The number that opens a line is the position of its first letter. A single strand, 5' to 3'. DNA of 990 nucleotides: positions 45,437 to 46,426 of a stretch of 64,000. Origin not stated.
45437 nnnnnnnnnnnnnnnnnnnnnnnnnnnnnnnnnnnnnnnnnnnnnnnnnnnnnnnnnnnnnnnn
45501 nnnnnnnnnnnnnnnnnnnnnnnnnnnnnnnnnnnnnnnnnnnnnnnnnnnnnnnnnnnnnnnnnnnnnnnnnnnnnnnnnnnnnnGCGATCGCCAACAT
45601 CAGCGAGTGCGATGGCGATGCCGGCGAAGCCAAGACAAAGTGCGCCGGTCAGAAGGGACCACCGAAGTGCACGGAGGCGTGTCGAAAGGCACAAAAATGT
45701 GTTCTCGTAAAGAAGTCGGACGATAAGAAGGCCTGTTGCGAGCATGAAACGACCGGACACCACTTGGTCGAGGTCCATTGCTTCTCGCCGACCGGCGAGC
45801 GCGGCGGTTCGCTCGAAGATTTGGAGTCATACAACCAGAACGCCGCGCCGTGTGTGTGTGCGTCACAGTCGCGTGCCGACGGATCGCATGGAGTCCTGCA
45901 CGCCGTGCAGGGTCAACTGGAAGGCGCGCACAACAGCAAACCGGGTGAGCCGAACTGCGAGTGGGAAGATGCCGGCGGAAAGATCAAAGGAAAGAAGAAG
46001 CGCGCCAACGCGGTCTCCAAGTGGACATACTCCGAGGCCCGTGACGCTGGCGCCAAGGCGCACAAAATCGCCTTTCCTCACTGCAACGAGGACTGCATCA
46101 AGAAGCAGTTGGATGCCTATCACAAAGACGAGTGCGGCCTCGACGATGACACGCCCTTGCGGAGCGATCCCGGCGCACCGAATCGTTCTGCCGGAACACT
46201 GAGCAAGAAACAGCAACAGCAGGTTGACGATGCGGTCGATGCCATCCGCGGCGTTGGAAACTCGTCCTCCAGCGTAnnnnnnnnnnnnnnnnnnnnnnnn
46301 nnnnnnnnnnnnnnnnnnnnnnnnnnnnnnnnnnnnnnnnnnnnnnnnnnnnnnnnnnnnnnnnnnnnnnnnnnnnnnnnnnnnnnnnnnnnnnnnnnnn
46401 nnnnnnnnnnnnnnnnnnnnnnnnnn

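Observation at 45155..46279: Cysteine-rich C-terminal toxin domain on the PAAR-like protein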

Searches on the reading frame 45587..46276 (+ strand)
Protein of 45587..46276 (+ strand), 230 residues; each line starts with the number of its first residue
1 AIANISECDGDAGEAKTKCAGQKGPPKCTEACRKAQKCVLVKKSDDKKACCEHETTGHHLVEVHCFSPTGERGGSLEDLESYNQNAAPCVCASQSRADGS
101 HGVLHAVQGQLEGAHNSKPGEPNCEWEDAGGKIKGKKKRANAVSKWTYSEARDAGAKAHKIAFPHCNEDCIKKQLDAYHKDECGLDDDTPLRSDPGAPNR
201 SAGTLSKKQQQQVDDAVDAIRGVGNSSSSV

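Call 28: find_homologous_proteins(query=window:45587-46276:+, max_evalue=0.001)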
Query window:45587-46276:+ (230 aa): 75 proteins with E <= 0.001 among 490 candidates.
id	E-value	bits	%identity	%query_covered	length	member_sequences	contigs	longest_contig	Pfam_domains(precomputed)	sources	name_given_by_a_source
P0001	8.6e-149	512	99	100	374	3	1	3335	PF15635.12,PF13665.12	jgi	jgi:hypothetical protein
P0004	8.9e-97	342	68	97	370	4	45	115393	PF15635.12,PF13665.12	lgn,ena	-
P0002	2.0e-94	334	66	100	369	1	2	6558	PF15635.12,PF13665.12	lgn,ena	-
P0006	3.1e-93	330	68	98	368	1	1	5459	PF15635.12,PF13665.12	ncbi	-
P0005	7.2e-91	322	66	97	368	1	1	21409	PF15635.12,PF13665.12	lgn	-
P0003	9.3e-91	322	65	97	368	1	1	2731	PF15635.12,PF13665.12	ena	-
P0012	1.2e-90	322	71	88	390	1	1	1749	PF15635.12,PF13665.12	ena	-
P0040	2.0e-88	315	66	88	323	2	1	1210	PF15635.12,PF13665.12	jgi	-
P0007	3.2e-88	314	67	88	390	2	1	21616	PF15635.12,PF13665.12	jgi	jgi:hypothetical protein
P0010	5.7e-87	310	69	87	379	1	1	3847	PF15635.12,PF13665.12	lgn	-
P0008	3.5e-85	304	68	85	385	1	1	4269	PF15635.12,PF13665.12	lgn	-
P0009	1.8e-84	302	66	85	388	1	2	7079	PF15635.12,PF13665.12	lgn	-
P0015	4.4e-79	284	58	100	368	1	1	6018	PF15635.12,PF13665.12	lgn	-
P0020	3.0e-74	268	61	88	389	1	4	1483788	PF15635.12,PF13665.12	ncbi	-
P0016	1.1e-73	266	59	93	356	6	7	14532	PF15635.12,PF13665.12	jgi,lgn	jgi:hypothetical protein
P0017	6.8e-73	264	59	87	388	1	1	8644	PF15635.12,PF13665.12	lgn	-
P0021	3.7e-72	261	55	95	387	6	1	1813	PF15635.12,PF13665.12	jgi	-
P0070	3.9e-71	258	56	97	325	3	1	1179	PF15635.12,PF13665.12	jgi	jgi:hypothetical protein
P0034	4.6e-68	248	57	88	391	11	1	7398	PF15635.12,PF13665.12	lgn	-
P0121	1.1e-67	247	68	71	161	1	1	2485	PF15635.12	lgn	-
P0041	3.3e-67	245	55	87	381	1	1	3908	PF15635.12,PF13665.12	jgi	jgi:Domain of unknown function (DUF4150)/GHH signature containing HNH/Endo VII superfamily nuclease 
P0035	1.8e-66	243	53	97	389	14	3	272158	PF15635.12,PF13665.12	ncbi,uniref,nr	ncbi:hypothetical protein DNK06_06780 [Pseudomonas daroniae]|uniref:Tox-GHH2 domain-containing prote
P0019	7.6e-66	241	56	87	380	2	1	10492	PF15635.12,PF13665.12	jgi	-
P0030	1.5e-64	236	53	99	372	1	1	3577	PF15635.12,PF13665.12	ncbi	-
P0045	1.7e-64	236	56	86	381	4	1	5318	PF15635.12,PF13665.12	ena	-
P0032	2.2e-64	236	50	97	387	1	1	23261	PF15635.12,PF13665.12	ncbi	-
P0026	5.6e-64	234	55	94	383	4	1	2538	PF15635.12,PF13665.12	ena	-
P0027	2.3e-63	232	52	93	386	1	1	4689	PF15635.12,PF13665.12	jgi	-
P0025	3.4e-63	232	53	92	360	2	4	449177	PF15635.12,PF13665.12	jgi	-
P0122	2.6e-62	229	62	73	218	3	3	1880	PF15635.12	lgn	-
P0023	4.4e-62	228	51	97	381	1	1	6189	PF15635.12,PF13665.12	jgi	jgi:hypothetical protein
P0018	4.7e-62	228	52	93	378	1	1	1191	PF15635.12,PF13665.12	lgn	-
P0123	5.8e-62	228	59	80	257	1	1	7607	PF15635.12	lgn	-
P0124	8.4e-62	227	52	89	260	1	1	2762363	PF15635.12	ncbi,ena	-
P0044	1.8e-61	226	54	85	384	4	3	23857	PF15635.12,PF13665.12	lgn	-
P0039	4.2e-60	222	54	97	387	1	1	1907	PF15635.12,PF13665.12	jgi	jgi:hypothetical protein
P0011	1.2e-59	220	52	89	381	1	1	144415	PF15635.12,PF13665.12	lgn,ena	-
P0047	1.5e-59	220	54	88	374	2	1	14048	PF15635.12,PF13665.12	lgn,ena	-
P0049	2.6e-58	216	54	85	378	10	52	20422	PF15635.12,PF13665.12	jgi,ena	jgi:hypothetical protein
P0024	2.4e-57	213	47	96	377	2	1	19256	PF15635.12,PF13665.12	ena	-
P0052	2.8e-57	213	54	86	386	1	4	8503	PF15635.12,PF13665.12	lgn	-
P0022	6.5e-57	211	50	90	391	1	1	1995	PF15635.12,PF13665.12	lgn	-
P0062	9.1e-57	211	52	87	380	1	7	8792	PF15635.12,PF13665.12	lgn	-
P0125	3.6e-55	206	47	100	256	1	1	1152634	PF15635.12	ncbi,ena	-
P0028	6.4e-54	202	53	86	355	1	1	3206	PF15635.12,PF13665.12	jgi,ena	-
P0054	1.6e-53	200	50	88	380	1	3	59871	PF15635.12,PF13665.12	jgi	jgi:Domain of unknown function (DUF4150)/GHH signature containing HNH/Endo VII superfamily nuclease 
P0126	2.0e-52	197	53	84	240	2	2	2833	PF15635.12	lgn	-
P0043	7.1e-50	188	51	84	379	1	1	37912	PF15635.12,PF13665.12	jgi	jgi:hypothetical protein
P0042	2.6e-49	186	50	83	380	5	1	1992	PF15635.12,PF13665.12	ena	-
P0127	3.0e-49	186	57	70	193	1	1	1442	PF15635.12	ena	-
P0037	1.2e-47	181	49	83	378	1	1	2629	PF15635.12,PF13665.12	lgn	-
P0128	3.3e-47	180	49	85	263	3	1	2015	PF15635.12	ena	-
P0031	9.9e-47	178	50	84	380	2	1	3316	PF15635.12,PF13665.12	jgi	jgi:hypothetical protein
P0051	6.1e-46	175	46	93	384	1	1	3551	PF15635.12,PF13665.12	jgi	jgi:hypothetical protein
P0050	3.3e-44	170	43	94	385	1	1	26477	PF15635.12,PF13665.12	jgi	jgi:hypothetical protein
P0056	7.9e-42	162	51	79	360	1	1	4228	PF15635.12,PF13665.12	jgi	jgi:hypothetical protein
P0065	5.5e-40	156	47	90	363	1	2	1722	PF15635.12,PF13665.12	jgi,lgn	-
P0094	1.9e-39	154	43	79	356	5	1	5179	PF15635.12,PF13665.12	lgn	-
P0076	1.3e-37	148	41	84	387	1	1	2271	PF15635.12,PF13665.12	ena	-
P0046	1.4e-37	148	47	86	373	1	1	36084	PF15635.12,PF13665.12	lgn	-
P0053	1.8e-37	148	43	82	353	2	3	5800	PF15635.12,PF13665.12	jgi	jgi:hypothetical protein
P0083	3.9e-37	147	47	80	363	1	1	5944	PF15635.12,PF13665.12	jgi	jgi:hypothetical protein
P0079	3.5e-36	144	45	90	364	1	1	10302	PF15635.12,PF13665.12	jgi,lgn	jgi:hypothetical protein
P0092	3.9e-36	143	43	90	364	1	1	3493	PF15635.12,PF13665.12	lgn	-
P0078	1.3e-35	142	44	90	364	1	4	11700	PF15635.12,PF13665.12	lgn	-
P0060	4.2e-34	137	39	93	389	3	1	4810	PF15635.12,PF13665.12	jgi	jgi:hypothetical protein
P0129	2.1e-28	118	39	87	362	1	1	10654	PF15635.12,PF13665.12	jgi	jgi:hypothetical protein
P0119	5.8e-28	117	38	86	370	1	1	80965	PF15635.12,PF13665.12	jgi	jgi:Domain of unknown function (DUF4150)/GHH signature containing HNH/Endo VII superfamily nuclease 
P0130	1.0e-27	116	38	84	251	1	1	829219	PF15635.12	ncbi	-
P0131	2.4e-25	108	46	70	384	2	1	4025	PF15635.12,PF13665.12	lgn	-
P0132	1.1e-21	96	32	81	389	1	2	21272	PF15635.12,PF13665.12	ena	-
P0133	2.0e-19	89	38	72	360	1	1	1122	PF15635.12,PF13665.12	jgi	jgi:hypothetical protein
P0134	9.2e-18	83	37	80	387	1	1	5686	PF15635.12,PF13665.12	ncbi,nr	ncbi:MAG TPA: PAAR-like domain-containing protein [Tepidisphaeraceae bacterium]|nr:PAAR-like domain-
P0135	4.7e-13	68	33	70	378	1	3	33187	PF15635.12,PF13665.12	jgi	jgi:hypothetical protein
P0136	9.5e-4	37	30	65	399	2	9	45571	PF15635.12,PF13665.12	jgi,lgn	jgi:hypothetical protein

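Call 43: predict_structure(alignment_id=A3)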
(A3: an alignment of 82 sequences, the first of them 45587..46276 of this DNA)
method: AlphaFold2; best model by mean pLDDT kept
length: 230 residues; sequences in the alignment: 82
mean_pLDDT: 94.8   pTM: 0.91
mean pLDDT of the five models: 94.8, 94.3, 93.9, 93.7, 93.4
residues with pLDDT >= 90: 210; 70-90: 10; 50-70: 10; < 50: 0
segments of 3 or more residues with pLDDT < 50: none
pLDDT, mean of each block of 10 residues (from residue 1): 84 94 81 96 95 95 98 96 98 96 98 97 98 97 98 99 98 98 98 96 96 97 75
secondary structure, 60 per line:
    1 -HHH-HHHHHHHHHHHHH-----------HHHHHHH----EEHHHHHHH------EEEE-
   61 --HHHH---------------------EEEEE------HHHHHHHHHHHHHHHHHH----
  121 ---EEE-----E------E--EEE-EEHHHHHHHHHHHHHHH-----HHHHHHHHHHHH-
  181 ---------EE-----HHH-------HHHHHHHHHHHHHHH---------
elements in order: H6-18 H30-36 H43-49 E56-59 H63-66 E88-92 H99-116 E124-126 E142-144 H148-162 H168-179 H207-221

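Call 53: search_protein_representatives(protein=window:45587-46276:+)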
Query: 230 residues. Proteins with E-value up to 0.001 (for the whole library): 228; up to 1e-10: 87; up to 1e-30: 9. The best 150 are listed.
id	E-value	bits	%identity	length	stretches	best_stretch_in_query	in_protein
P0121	3.6e-68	246.5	70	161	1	63-226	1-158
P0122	8.4e-63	228.9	63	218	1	58-226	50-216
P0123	1.8e-62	227.8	58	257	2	27-212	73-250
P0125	1.1e-55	205.6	52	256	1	3-229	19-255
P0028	2.0e-54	201.5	56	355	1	1-205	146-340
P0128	1.1e-47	179.5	51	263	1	28-223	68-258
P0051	1.9e-46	175.4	48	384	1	7-226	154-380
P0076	4.1e-38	148.1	49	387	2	75-195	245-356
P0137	6.9e-35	137.6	45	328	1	29-224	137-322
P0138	2.5e-29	119.4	47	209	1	31-212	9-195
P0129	6.6e-29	118.0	47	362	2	29-118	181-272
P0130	3.2e-28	115.8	42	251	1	26-215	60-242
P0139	1.2e-26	110.7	53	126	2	145-224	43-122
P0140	7.1e-26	108.1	40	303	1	7-200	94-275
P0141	8.7e-26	107.8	39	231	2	145-225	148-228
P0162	1.1e-17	81.3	38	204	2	141-198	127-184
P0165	3.3e-16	76.5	39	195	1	29-198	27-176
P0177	6.1e-14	69.0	35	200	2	141-197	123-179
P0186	5.3e-13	66.0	40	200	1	28-208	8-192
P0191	2.2e-12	64.0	34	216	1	27-199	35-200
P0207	5.8e-11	59.3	35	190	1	30-199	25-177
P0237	5.0e-09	53.0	39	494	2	28-106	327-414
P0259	8.9e-08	48.9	31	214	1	17-195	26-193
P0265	2.7e-07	47.3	34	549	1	31-184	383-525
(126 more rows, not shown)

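Call 61: fold_search(model_id=the predicted structure, library=pdb)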
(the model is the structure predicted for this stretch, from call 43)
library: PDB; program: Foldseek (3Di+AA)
matches with E <= 10: 40; with E <= 0.001: 0
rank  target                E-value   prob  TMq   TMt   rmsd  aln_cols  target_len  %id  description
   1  3kds_F                1.8e+00  0.03  0.15  0.10  17.7       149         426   13  apo-FtsH crystal structure (released 2009-12-01)
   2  8szu_B                1.9e+00  0.03  0.14  0.11  17.2       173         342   13  Structure of Kdac1-Citarinostat complex from Acinetobacter baumannii (released 2023-09-06)
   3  2gz4_C                2.7e+00  0.04  0.18  0.20   9.3       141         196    9  1.5 A Crystal Structure of a Protein of Unknown Function ATU1052 from Agrobacterium tumefaciens (released 2006-06-20)
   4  2gz4_A                3.0e+00  0.04  0.17  0.19   9.3       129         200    9  1.5 A Crystal Structure of a Protein of Unknown Function ATU1052 from Agrobacterium tumefaciens (released 2006-06-20)
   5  7dr4_G                3.0e+00  0.04  0.16  0.25  14.2       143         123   10  Complex of anti-human IL-2 antibody and human IL-2 (released 2021-04-14)
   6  9g2g_B                3.3e+00  0.08  0.11  0.21   9.1        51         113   22  Staphylococcus aureus MazF in complex with nanobody 5 (released 2024-07-24)
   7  6gcn_A                3.3e+00  0.03  0.17  0.11  17.5       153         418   12  Truncated FtsH from A. aeolicus in R32 (released 2018-08-22)
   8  4z8x_A                3.5e+00  0.02  0.16  0.10  16.3       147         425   12  Truncated FtsH from A. aeolicus (released 2015-05-06)
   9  4iql_A                3.8e+00  0.02  0.10  0.08  17.3        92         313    6  Crystal Structure of Porphyromonas gingivalis Enoyl-ACP Reductase II (FabK) with cofactors NADPH and FMN (released 2014-01-29)
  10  6gco_A                4.0e+00  0.03  0.17  0.11  16.4       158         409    8  Truncated FtsH from A. aeolicus in P312 (released 2018-08-22)
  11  8k42_R                4.2e+00  0.02  0.10  0.05  18.6       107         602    8  Structure of full Banna virus (released 2024-03-27)
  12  4c5n_B                5.0e+00  0.02  0.13  0.11  11.7        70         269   14  Structure of the pyridoxal kinase from Staphylococcus aureus in complex with AMP-PCP and pyridoxal (released 2014-03-19)
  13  8s7v_C                5.3e+00  0.04  0.14  0.06  11.5       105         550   18  Methyl-coenzyme M reductase activation complex binding to the A2 component (released 2025-02-26)
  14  9g2a_B                6.0e+00  0.07  0.11  0.21   8.1        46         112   22  Staphylococcus aureus MazF in complex with nanobody 4 (released 2024-07-17)
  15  7tdo_A                6.3e+00  0.01  0.15  0.10  17.1       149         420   12  Cryo-EM structure of transmembrane AAA+ protease FtsH in the ADP state (released 2022-04-06)
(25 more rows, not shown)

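Call 73: search_protein_families(library=pfam, proteins=[P0162, P0165, P0186, P0207, P0265, P0237], max_evalue=0.01)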
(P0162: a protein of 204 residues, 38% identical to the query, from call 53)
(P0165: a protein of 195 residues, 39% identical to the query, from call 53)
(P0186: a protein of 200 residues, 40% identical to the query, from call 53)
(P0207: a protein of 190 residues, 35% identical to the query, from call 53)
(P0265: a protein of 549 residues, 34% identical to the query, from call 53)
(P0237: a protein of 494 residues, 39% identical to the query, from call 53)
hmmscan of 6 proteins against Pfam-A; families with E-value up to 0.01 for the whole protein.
P0162 (204 aa): 1 family
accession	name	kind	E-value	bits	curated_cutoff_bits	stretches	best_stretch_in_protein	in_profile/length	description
PF15635.11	Tox-GHH2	-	1e-12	48.8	25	1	54-165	1-122/122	GHH signature containing HNH/Endo VII superfamily nuclease toxin 2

P0165 (195 aa): 1 family
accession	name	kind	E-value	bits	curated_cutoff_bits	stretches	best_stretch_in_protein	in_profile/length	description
PF15635.11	Tox-GHH2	-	5.8e-11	43.2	25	1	51-157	1-122/122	GHH signature containing HNH/Endo VII superfamily nuclease toxin 2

P0186 (200 aa): 1 family
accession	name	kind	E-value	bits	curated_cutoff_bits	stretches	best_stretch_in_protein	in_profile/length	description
PF15635.11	Tox-GHH2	-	2.7e-16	60.4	25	1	36-163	1-122/122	GHH signature containing HNH/Endo VII superfamily nuclease toxin 2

P0207 (190 aa): 1 family
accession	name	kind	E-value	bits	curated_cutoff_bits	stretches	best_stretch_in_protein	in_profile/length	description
PF15635.11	Tox-GHH2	-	3.7e-22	79.4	25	1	47-157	1-122/122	GHH signature containing HNH/Endo VII superfamily nuclease toxin 2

P0265 (549 aa): 2 families
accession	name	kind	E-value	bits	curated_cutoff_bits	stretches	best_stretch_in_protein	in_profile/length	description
PF13665.11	Tox-PAAR-like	-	3.8e-25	88.6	31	1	23-131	4-106/108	Toxin PAAR-like domain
PF15635.11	Tox-GHH2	-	9.7e-15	55.4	25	1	406-519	1-121/122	GHH signature containing HNH/Endo VII superfamily nuclease toxin 2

P0237 (494 aa): 2 families
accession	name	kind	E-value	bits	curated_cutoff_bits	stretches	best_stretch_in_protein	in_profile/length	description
PF13665.11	Tox-PAAR-like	-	1.1e-22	80.7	31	1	22-129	3-106/108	Toxin PAAR-like domain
PF15635.11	Tox-GHH2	-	1.8e-13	51.3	25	1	360-465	1-122/122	GHH signature containing HNH/Endo VII superfamily nuclease toxin 2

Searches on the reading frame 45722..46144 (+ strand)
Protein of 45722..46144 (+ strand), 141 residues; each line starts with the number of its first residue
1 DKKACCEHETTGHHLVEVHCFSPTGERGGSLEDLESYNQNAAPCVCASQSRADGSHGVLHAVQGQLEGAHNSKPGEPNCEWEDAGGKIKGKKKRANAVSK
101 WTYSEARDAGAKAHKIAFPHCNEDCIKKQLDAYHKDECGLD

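Call 68: search_solved_structures(query=window:45722-46144:+, max_evalue=10, show_alignments=3)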
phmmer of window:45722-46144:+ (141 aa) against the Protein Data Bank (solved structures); distinct sequences matched with E-value up to 10: 2.
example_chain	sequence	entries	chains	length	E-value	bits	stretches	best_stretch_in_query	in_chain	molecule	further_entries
3a3c_A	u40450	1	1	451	1.3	12.8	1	60-133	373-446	Maltose-binding periplasmic protein, LINKER, Mitochondrial intermembrane space import and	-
6oe6_A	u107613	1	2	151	1.8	12.3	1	17-38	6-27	Uncharacterized protein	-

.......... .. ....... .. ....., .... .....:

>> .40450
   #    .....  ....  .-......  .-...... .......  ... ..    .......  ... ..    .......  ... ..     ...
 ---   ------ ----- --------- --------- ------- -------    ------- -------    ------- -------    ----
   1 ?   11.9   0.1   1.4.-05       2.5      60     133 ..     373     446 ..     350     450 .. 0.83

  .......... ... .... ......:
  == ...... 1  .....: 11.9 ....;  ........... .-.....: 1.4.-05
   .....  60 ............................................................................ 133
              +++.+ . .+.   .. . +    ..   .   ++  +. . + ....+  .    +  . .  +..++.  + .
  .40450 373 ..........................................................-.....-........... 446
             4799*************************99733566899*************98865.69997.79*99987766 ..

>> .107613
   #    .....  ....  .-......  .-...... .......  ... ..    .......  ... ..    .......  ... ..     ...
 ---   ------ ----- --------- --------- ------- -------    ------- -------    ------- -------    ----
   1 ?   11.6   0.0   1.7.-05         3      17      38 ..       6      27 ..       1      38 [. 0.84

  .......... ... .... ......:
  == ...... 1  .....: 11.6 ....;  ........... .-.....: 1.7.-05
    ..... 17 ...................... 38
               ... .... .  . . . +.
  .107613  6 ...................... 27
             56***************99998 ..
